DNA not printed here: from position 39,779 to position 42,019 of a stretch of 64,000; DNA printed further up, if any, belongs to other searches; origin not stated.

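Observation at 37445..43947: Operon: HpnE-like oxidase + SHC homolog lacking the DxDD catalytic acid + MacB/FtsX ABC exporter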

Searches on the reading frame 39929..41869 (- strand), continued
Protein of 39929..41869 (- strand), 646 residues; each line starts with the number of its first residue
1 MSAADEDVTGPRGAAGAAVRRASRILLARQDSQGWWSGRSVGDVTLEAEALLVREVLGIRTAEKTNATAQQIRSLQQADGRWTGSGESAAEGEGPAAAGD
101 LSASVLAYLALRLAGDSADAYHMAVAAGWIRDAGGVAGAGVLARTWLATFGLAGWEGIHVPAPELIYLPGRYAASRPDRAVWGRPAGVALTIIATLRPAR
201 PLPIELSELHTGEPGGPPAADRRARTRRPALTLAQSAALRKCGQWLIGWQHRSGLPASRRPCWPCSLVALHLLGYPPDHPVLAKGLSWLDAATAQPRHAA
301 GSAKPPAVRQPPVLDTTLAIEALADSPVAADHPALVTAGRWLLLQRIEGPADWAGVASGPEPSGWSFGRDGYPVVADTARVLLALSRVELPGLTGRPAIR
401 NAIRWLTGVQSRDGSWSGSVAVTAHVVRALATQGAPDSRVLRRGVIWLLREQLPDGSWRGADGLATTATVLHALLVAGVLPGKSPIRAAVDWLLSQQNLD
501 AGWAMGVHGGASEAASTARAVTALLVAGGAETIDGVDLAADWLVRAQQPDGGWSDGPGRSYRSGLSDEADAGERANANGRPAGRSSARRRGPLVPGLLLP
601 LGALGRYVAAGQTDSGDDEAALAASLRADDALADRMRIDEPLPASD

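Call 22: find_encoding_contigs(protein=P0117, flank=10000, max_places=3)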
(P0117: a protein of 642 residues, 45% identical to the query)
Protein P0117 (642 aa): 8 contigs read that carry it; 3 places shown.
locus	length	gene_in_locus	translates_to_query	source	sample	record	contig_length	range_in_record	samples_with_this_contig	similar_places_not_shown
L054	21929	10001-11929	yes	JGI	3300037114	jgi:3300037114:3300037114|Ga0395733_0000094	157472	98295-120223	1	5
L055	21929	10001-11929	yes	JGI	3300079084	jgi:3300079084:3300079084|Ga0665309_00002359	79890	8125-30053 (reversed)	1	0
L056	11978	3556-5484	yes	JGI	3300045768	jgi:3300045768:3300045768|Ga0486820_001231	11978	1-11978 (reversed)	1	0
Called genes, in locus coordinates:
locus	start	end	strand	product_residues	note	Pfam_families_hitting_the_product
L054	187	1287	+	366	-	PF07228:SpoIIE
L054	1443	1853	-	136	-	PF03259:Robl_LC7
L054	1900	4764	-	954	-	PF08376:NIT, PF02518:HATPase_c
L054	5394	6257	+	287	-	PF00494:SQS_PSY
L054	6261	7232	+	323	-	PF00494:SQS_PSY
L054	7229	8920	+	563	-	PF00890:FAD_binding_2, PF01266:DAO, PF01494:FAD_binding_3 (weak), PF01593:Amino_oxidase, PF07992:Pyr_redox_2 (weak), PF12831:FAD_oxidored, PF13450:NAD_binding_8, PF01593:Amino_oxidase, +2 more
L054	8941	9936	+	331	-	PF00348:polyprenyl_synt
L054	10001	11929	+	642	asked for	PF13249:SQHop_cyclase_N, PF07678:TED_complement (faint), PF00432:Prenyltrans (faint), PF13243:SQHop_cyclase_C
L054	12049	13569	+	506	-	PF02401:LYTB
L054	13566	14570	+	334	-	PF04055:Radical_SAM, PF11946:DUF3463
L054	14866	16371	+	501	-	PF12704:MacB_PCD, PF02687:FtsX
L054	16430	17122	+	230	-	PF00005:ABC_tran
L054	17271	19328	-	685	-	PF00989:PAS (faint), PF07228:SpoIIE, PF13581:HATPase_c_2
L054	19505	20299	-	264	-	PF08021:FAD_binding_9, PF04954:SIP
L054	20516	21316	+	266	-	PF01497:Peripla_BP_2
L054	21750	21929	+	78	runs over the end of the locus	-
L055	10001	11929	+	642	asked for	PF13249:SQHop_cyclase_N, PF07678:TED_complement (faint), PF00432:Prenyltrans (faint), PF13243:SQHop_cyclase_C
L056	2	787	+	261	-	?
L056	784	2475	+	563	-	PF00890:FAD_binding_2, PF01266:DAO, PF01494:FAD_binding_3 (weak), PF01593:Amino_oxidase, PF07992:Pyr_redox_2 (weak), PF12831:FAD_oxidored, PF13450:NAD_binding_8, PF01593:Amino_oxidase, +2 more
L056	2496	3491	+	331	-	PF00348:polyprenyl_synt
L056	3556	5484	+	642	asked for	PF13249:SQHop_cyclase_N, PF07678:TED_complement (faint), PF00432:Prenyltrans (faint), PF13243:SQHop_cyclase_C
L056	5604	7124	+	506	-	PF02401:LYTB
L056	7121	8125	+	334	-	PF04055:Radical_SAM, PF11946:DUF3463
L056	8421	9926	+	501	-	PF12704:MacB_PCD, PF02687:FtsX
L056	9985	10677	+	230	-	PF00005:ABC_tran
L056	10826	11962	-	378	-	PF07228:SpoIIE, PF13581:HATPase_c_2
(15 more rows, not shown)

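Call 26: find_encoding_contigs(protein=P0002, flank=10000, max_places=1)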
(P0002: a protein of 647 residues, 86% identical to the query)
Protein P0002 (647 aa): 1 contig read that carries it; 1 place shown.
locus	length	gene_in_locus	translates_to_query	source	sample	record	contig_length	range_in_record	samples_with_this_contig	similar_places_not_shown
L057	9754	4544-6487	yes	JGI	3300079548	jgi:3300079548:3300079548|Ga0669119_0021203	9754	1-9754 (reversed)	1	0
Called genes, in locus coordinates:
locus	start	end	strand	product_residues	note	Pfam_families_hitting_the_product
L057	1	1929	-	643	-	?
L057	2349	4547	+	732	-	-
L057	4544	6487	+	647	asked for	PF13249:SQHop_cyclase_N, PF13243:SQHop_cyclase_C, PF00432:Prenyltrans, PF13249:SQHop_cyclase_N (weak), PF13243:SQHop_cyclase_C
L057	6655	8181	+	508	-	-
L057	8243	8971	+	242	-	PF00005:ABC_tran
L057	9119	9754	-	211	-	?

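Call 27: find_encoding_contigs(protein=P0003, flank=10000, max_places=1)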
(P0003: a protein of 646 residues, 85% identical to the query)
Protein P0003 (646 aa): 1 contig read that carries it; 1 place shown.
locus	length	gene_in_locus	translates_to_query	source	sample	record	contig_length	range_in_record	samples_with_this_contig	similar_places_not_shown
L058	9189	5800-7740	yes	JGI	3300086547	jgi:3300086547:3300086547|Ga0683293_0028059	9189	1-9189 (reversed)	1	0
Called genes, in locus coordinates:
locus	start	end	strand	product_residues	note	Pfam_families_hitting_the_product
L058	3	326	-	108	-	?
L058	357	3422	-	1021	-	PF08376:NIT, PF02518:HATPase_c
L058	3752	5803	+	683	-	PF00890:FAD_binding_2 (weak), PF01266:DAO, PF01593:Amino_oxidase, PF07992:Pyr_redox_2 (weak), PF12831:FAD_oxidored, PF13450:NAD_binding_8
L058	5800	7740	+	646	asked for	PF13249:SQHop_cyclase_N, PF13243:SQHop_cyclase_C, PF00432:Prenyltrans (weak), PF13249:SQHop_cyclase_N (weak), PF13243:SQHop_cyclase_C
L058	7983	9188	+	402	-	?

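Call 40: search_protein_families(library=pfam, proteins=[L027:11987-13588:+, L025:12288-14027:+, L027:9947-11716:+, L025:9971-12034:+], max_evalue=0.01)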
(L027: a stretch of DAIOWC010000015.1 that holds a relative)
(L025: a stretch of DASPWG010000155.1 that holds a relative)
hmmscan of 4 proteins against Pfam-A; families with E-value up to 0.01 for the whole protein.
L027:11987-13588:+ (533 aa): 2 families
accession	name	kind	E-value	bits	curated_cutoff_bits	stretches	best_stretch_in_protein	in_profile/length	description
PF13231.12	PMT_2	-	6.6e-10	39.9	26.1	1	95-219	8-131/160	Dolichyl-phosphate-mannose-protein mannosyltransferase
PF11028.14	TMEM260-like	-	0.00011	22.5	24.2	1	125-220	75-173/179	Protein O-mannosyl-transferase TMEM260-like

L025:12288-14027:+ (579 aa): 2 families
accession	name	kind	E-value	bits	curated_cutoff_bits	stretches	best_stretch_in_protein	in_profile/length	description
PF13231.12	PMT_2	-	3.6e-08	34.2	26.1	1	129-277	8-152/160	Dolichyl-phosphate-mannose-protein mannosyltransferase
PF11028.14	TMEM260-like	-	0.00019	21.7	24.2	1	161-256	77-174/179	Protein O-mannosyl-transferase TMEM260-like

L027:9947-11716:+ (589 aa): 4 families
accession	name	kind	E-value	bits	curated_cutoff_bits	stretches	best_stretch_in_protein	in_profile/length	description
PF13249.12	SQHop_cyclase_N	-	6.3e-59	200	26.2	3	21-277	2-288/291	Squalene-hopene cyclase N-terminal domain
PF13243.12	SQHop_cyclase_C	-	4e-29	102.1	26.1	2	395-533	140-287/319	Squalene-hopene cyclase C-terminal domain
PF00432.27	Prenyltrans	-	9.1e-07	29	26.5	2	357-479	97-215/304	Prenyltransferase alpha-alpha toroid domain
PF07678.20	TED_complement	-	0.00015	21.4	22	0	62-93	275-306/312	A-macroglobulin TED domain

L025:9971-12034:+ (687 aa): 4 families
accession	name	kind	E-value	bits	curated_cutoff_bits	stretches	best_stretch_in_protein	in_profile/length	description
PF13249.12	SQHop_cyclase_N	-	5.4e-73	246.1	26.2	2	15-298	3-289/291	Squalene-hopene cyclase N-terminal domain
PF13243.12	SQHop_cyclase_C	-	1.3e-32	113.6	26.1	1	410-626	68-286/319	Squalene-hopene cyclase C-terminal domain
PF00432.27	Prenyltrans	-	3.5e-10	40.2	26.5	1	438-622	55-214/304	Prenyltransferase alpha-alpha toroid domain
PF07678.20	TED_complement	-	0.00045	19.9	22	0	478-518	90-133/312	A-macroglobulin TED domain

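Call 41: list_cluster_members(proteins=[P0001, P0005, P0012, P0048, P0090])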
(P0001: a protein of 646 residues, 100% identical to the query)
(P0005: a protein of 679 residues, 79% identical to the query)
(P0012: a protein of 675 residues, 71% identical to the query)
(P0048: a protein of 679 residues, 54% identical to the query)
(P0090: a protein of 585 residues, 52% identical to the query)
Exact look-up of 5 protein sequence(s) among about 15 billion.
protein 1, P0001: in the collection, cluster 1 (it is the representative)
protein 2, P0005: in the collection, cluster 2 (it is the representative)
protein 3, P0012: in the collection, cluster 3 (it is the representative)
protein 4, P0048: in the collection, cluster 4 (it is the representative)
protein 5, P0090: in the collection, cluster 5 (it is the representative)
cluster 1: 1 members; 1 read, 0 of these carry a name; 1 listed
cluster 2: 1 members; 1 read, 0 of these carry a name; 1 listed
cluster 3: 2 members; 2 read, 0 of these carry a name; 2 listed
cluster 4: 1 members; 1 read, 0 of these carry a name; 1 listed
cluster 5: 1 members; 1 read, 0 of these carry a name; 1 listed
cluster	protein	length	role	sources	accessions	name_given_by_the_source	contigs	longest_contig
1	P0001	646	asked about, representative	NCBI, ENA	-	-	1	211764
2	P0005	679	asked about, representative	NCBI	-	-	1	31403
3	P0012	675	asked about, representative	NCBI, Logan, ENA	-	-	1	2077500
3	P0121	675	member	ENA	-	-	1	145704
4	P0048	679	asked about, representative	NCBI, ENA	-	-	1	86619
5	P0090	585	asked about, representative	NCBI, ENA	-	-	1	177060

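Call 52: predict_structure(alignment_id=A2)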
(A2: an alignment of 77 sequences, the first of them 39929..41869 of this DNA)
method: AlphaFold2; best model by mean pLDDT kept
length: 646 residues; sequences in the alignment: 77
mean_pLDDT: 82.4   pTM: 0.85
mean pLDDT of the five models: 82.4, 79.8, 79.6, 79.6, 78.8
residues with pLDDT >= 90: 353; 70-90: 143; 50-70: 92; < 50: 58
segments of 3 or more residues with pLDDT < 50: 1-5, 88-95, 559-581, 583-589, 637-646
pLDDT, mean of each block of 10 residues (from residue 1): 55 95 93 79 81 96 94 90 66 57 94 97 95 89 92 86 79 66 83 90 92 60 65 92 91 67 91 96 92 75 70 90 94 96 89 64 87 91 95 82 93 91 95 88 97 94 90 97 97 96 81 93 96 97 93 68 45 43 45 73 96 68 52 49 44
secondary structure, 60 per line:
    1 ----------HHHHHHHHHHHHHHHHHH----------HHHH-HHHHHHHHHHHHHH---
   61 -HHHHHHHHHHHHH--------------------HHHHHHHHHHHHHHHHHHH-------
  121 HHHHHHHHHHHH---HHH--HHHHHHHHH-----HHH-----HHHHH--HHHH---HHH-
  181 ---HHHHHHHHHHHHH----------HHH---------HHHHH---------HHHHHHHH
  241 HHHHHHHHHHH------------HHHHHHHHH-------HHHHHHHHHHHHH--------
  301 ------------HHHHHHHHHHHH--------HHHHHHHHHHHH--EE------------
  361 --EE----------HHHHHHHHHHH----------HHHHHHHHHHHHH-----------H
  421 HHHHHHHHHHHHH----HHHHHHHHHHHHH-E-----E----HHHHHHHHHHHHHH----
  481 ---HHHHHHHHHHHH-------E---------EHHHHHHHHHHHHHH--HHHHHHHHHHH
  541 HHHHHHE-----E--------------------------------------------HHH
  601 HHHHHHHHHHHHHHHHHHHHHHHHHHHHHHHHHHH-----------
elements in order: H11-28 H39-42 H44-57 H62-74 H95-113 H121-132 H141-149 H163-167 H170-173 H184-196 H219-223 H233-251 H264-272 H280-292 H313-324 H333-344 H375-385 H396-408 H420-433 H438-450 H463-476 H484-495 H514-527 H530-546 H598-635

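Call 54: fold_search(model_id=the predicted structure, library=pdb)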
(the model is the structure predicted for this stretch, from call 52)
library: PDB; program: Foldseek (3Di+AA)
matches with E <= 10: 758; with E <= 0.001: 37
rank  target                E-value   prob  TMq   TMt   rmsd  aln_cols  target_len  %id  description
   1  2sqc_A                1.5e-27  1.00  0.62  0.64   7.3       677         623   28  SQUALENE-HOPENE CYCLASE FROM ALICYCLOBACILLUS ACIDOCALDARIUS (released 1999-04-27)
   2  3sqc_A                9.7e-27  1.00  0.61  0.63   7.3       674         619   29  SQUALENE-HOPENE CYCLASE (released 1999-05-18)
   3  1sqc                  3.0e-26  1.00  0.61  0.63   7.4       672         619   29  SQUALENE-HOPENE-CYCLASE FROM ALICYCLOBACILLUS ACIDOCALDARIUS (released 1997-12-17)
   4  1w6k                  4.8e-15  1.00  0.59  0.53   7.8       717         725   17  Structure of human OSC in complex with Lanosterol (released 2004-10-29)
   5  1w6j                  6.9e-15  1.00  0.59  0.53   7.7       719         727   16  Structure of human OSC in complex with Ro 48-8071 (released 2004-10-29)
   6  7xr7                  1.5e-12  1.00  0.50  0.63   8.5       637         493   19  Drimenyl diphosphate synthase D303E from Streptomyces showdoensis in complex with farnesyl diphosphate (FPP) and Mg2+ (released 2023-03-15)
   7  7xqz                  3.2e-12  1.00  0.50  0.62   8.5       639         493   19  Drimenyl diphosphate synthase D303A from Streptomyces showdoensis in complex with 2-fluorofarnesyl diphosphate (2F-FPP)  (released 2023-03-15)
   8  8zgv                  5.0e-12  1.00  0.50  0.65   7.8       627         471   18  Drimenyl diphosphate synthase SsDMS_F248A&D303E from Streptomyces showdoensis in complex with farnesyl diphosphate (FPP) (released 2025-05-21)
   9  7xq4                  6.0e-12  1.00  0.49  0.62   8.6       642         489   19  Drimenyl diphosphate synthase from Streptomyces showdoensis (apo) (released 2023-03-15)
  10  7xru                  8.1e-12  1.00  0.50  0.64   8.7       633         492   18  Drimenyl diphosphate synthase D303E from Streptomyces showdoensis in complex with 2-fluorofarnesyl diphosphate (2F-FPP)  (released 2023-03-15)
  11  8zg0                  9.2e-12  1.00  0.50  0.65   8.2       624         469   20  Drimenyl diphosphate synthase SsDMS_F248A&D303E from Streptomyces showdoensis (Apo) (released 2025-05-21)
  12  8zg5                  1.1e-11  1.00  0.49  0.64   7.9       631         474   18  Drimenyl diphosphate synthase SsDMS_Y505I&D303A from Streptomyces showdoensis (Apo) (released 2025-05-21)
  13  8j5z_A                1.1e-11  1.00  0.54  0.47   8.0       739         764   19  The cryo-EM structure of the TwOSC1 tetramer (released 2023-11-01)
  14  8zgw                  1.3e-11  1.00  0.48  0.62   8.8       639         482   19  Drimenyl diphosphate synthase SsDMS_F248Y&D303E from Streptomyces showdoensis in complex with farnesyl diphosphate (FPP) (released 2025-05-21)
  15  8zg1                  2.9e-11  1.00  0.49  0.64   7.8       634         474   18  Drimenyl diphosphate synthase SsDMS_F248Y&D303E from Streptomyces showdoensis (Apo) (released 2025-05-21)
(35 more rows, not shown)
